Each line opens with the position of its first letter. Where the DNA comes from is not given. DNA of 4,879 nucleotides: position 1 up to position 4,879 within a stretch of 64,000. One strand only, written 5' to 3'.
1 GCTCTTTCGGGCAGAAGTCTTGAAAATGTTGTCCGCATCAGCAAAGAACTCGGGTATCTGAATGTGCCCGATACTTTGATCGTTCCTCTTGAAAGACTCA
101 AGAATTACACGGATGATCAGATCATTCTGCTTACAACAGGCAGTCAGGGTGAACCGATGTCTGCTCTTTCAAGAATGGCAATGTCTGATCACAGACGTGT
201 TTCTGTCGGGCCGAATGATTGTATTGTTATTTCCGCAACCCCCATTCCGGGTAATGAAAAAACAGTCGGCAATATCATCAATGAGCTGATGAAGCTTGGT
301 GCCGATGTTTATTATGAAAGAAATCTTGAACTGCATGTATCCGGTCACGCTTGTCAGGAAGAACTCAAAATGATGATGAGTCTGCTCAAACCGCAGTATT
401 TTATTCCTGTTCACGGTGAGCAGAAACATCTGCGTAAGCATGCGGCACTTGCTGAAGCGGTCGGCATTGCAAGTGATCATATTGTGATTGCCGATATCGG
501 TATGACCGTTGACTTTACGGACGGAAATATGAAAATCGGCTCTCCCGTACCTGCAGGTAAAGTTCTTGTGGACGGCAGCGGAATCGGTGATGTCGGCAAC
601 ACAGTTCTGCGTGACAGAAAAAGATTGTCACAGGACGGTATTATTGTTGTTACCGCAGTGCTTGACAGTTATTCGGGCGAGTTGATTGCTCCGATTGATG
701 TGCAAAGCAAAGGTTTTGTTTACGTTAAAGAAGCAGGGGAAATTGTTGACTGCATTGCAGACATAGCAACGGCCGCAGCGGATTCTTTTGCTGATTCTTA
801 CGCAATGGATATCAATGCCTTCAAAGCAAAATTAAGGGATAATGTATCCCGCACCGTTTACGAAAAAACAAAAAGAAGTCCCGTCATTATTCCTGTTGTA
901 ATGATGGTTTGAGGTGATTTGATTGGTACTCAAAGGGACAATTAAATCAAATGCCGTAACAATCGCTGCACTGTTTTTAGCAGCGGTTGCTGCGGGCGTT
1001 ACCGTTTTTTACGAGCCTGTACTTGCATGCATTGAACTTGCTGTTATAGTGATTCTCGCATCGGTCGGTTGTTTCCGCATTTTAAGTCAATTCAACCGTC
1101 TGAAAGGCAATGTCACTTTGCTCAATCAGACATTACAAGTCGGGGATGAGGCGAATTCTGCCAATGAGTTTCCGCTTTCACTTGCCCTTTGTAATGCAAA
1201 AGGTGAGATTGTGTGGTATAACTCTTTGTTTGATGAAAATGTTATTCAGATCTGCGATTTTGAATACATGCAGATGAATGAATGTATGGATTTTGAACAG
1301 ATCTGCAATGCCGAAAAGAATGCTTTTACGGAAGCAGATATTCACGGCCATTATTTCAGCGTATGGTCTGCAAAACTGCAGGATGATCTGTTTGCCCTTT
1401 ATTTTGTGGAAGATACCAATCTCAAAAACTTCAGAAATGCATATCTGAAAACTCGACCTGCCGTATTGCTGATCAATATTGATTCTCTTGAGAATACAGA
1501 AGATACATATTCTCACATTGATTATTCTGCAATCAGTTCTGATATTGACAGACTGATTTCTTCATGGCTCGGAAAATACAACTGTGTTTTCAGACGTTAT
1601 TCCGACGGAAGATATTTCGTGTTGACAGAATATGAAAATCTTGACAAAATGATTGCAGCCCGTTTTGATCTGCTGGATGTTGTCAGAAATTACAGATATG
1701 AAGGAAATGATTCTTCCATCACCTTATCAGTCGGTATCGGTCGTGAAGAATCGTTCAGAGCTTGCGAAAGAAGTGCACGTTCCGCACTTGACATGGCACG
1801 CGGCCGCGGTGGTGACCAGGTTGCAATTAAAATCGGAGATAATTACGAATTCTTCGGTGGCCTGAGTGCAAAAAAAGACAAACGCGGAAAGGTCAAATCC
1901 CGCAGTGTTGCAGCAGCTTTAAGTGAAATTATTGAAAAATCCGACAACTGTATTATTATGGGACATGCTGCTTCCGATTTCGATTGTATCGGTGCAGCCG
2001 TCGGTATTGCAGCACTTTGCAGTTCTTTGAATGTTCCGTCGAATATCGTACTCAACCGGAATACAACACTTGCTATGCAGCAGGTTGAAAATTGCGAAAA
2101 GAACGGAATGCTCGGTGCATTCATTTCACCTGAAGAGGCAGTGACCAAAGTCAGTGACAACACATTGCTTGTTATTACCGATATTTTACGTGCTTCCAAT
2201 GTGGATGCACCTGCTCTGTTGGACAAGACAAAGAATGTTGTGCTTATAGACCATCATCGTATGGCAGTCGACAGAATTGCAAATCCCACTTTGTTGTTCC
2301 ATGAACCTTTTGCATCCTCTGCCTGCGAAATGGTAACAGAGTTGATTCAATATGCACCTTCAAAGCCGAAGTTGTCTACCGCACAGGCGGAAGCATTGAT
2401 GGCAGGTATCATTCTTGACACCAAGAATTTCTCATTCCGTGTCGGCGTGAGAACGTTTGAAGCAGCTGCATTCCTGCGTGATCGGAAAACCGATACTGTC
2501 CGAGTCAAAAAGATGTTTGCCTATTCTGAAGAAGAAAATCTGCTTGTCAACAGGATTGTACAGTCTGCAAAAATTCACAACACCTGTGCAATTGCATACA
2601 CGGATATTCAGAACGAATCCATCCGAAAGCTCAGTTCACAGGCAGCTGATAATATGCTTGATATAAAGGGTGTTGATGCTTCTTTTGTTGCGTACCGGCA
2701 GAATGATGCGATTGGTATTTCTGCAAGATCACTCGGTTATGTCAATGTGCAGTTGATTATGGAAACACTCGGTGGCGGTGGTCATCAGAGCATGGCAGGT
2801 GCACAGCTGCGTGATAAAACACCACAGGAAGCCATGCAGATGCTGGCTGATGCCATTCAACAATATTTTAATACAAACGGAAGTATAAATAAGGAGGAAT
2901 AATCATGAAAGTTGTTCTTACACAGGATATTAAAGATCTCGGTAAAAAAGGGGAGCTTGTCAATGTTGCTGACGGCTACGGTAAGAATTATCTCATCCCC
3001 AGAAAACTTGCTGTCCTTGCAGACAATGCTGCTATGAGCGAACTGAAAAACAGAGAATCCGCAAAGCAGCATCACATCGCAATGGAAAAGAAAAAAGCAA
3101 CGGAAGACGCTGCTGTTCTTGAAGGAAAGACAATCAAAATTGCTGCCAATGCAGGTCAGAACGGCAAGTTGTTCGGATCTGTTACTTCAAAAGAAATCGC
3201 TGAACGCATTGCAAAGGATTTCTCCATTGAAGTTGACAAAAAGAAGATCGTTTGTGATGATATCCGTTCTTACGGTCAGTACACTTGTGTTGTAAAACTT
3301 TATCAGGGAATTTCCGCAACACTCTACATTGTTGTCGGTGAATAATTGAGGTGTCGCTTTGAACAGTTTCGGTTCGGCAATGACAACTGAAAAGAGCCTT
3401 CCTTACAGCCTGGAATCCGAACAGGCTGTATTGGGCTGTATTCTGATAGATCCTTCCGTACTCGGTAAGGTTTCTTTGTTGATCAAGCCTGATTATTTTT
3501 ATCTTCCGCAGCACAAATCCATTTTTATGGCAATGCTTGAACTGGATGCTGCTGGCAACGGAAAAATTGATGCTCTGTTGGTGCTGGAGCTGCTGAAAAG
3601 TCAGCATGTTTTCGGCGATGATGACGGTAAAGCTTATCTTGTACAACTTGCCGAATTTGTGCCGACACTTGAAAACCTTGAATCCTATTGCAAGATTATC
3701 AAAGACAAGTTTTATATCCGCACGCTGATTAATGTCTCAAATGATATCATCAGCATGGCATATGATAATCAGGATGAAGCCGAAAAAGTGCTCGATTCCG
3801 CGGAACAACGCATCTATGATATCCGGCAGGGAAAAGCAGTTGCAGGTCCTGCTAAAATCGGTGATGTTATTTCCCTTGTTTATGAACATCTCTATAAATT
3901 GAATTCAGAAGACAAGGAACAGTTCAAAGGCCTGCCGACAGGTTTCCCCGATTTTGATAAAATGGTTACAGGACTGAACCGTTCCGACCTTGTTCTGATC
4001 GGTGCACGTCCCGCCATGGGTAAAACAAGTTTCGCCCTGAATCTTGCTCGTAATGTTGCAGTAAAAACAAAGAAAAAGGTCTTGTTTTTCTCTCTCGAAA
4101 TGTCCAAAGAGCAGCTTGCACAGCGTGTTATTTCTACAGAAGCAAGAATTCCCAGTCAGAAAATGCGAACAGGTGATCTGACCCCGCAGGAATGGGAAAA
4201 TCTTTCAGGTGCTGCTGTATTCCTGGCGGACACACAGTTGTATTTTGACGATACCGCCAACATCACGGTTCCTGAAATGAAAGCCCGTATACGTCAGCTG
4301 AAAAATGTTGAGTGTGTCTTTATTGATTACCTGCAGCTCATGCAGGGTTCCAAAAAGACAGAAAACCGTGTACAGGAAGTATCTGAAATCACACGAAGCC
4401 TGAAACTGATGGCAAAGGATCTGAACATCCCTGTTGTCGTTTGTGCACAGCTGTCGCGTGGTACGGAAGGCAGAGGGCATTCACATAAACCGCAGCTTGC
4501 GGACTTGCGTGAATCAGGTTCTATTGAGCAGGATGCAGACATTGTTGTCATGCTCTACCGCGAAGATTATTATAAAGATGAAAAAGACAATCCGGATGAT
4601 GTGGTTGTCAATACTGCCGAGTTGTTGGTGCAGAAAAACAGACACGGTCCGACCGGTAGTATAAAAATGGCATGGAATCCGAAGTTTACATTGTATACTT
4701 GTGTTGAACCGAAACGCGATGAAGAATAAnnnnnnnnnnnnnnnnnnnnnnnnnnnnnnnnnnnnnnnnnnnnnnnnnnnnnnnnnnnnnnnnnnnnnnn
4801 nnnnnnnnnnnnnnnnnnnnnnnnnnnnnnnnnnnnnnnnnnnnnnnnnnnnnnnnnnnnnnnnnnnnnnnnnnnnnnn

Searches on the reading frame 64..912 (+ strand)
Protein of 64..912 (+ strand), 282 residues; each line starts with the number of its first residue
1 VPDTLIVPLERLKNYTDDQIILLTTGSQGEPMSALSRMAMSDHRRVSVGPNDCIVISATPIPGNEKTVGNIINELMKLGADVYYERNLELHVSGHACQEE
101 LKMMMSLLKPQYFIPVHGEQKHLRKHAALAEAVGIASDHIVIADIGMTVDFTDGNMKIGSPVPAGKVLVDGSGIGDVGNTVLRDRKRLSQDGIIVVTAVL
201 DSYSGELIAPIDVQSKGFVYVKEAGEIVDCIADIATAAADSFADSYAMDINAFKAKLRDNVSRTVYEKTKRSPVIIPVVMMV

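Call 40: search_protein_families(library=padloc, alignment_id=A2, max_evalue=1e-8)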
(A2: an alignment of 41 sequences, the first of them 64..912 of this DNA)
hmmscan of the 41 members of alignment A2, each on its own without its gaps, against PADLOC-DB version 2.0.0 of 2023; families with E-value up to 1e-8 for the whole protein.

A. member 1, window:64-912:+ (282 aa): 0 families

B. families by the number of members that match (of 41 scanned): 12 families
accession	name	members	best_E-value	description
PDLC02196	IetA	1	4.1e-36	-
PDLC04232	IetA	1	6.9e-30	-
PDLC02195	IetA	1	2e-27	-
PDLC04134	mad2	1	9.7e-23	mads_2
PDLC04135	mad3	1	2.3e-19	mads_3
PDLC04231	IetA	1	7e-19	-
PDLC01990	CARF_m8--CARF_Beta-galactosidase_LolE_TM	1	1.8e-18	-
PDLC00914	TRIP13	1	1.7e-13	TRIP13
PDLC00915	TRIP13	1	7.6e-12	TRIP13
PDLC01086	C3a186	1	2e-10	"C-3?,4? desaturase"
PDLC02926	HTH_VI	1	2.1e-10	-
PDLC03951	RmrA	1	9.8e-10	-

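Call 43: search_protein_families(library=pfam, proteins=[window:64-912:+], max_evalue=0.000001)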
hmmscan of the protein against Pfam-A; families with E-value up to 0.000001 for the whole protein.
window:64-912:+ (282 aa): 3 families
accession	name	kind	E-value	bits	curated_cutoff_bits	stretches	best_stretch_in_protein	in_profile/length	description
PF17770.6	RNase_J_C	-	2e-25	90.2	23.8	1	181-282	1-102/102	Ribonuclease J C-terminal domain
PF22505.1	RNase_J_b_CASP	-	2.2e-25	89.3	27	1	2-75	53-126/126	Ribonuclease J, beta-CASP domain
PF07521.17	RMMBL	-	6.4e-14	52.1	21.6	1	91-135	13-58/63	Zn-dependent metallo-hydrolase RNA specificity domain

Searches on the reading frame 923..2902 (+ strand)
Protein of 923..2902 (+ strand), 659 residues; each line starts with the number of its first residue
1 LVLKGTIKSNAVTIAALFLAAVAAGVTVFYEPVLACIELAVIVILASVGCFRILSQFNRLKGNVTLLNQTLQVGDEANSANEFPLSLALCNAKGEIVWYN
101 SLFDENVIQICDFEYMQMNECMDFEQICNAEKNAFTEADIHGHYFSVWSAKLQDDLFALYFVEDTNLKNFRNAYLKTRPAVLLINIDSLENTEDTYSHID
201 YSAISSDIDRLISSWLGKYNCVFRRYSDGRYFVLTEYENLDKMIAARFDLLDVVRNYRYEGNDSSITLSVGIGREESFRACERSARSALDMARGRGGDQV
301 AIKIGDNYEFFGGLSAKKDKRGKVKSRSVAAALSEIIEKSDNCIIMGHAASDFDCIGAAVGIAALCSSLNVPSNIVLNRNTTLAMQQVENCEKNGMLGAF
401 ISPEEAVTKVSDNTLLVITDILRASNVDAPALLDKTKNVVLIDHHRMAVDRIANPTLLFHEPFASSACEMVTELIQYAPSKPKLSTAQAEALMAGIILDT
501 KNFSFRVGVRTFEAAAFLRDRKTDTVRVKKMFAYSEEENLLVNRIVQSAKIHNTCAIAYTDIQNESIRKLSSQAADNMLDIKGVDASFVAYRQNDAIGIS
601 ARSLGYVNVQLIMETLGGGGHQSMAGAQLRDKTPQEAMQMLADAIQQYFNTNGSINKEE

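Call 43: search_protein_families(library=pfam, proteins=[window:923-2902:+], max_evalue=0.000001)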
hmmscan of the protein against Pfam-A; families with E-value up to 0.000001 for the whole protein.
window:923-2902:+ (659 aa): 3 families
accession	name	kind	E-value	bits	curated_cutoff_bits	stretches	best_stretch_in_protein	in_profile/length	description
PF24898.2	GGDEF_GdpP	-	1.4e-27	96.9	30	1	184-304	1-120/126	Cyclic-di-AMP phosphodiesterase GdpP-like, GGDEF domain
PF01368.27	DHH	-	4.8e-20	72.5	28.1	1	343-496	2-125/125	DHH family, N-terminal domain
PF02272.25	DHHA1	-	9.9e-14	52.1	25.9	1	560-650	7-101/102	DHHA1 domain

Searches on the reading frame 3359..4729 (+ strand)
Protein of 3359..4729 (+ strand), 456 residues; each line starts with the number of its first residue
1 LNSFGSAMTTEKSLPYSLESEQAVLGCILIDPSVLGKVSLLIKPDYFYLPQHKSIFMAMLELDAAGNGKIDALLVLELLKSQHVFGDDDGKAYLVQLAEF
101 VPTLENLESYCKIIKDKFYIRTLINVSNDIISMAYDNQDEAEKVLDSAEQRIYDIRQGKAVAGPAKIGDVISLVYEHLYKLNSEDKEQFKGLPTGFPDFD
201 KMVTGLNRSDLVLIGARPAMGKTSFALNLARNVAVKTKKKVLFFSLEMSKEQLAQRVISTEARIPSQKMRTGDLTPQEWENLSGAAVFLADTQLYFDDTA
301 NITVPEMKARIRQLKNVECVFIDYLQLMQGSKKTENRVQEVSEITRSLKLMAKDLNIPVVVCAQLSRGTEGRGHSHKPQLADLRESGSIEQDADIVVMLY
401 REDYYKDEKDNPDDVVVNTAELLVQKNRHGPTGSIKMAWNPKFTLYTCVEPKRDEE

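Call 43: search_protein_families(library=pfam, proteins=[window:3359-4729:+], max_evalue=0.000001)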
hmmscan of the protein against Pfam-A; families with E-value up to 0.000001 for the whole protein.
window:3359-4729:+ (456 aa): 4 families
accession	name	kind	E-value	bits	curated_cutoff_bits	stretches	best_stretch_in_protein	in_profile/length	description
PF03796.21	DnaB_C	-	9.5e-101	336.9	27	1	191-446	1-253/255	DnaB-like helicase C terminal domain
PF00772.26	DnaB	-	6.4e-27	94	23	1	14-116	2-103/103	DnaB-like helicase N terminal domain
PF13481.12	AAA_25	-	6.2e-12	46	27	1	188-366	11-191/195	AAA domain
PF06745.19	ATPase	-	2e-07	31.1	26.6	1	193-365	2-164/231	KaiC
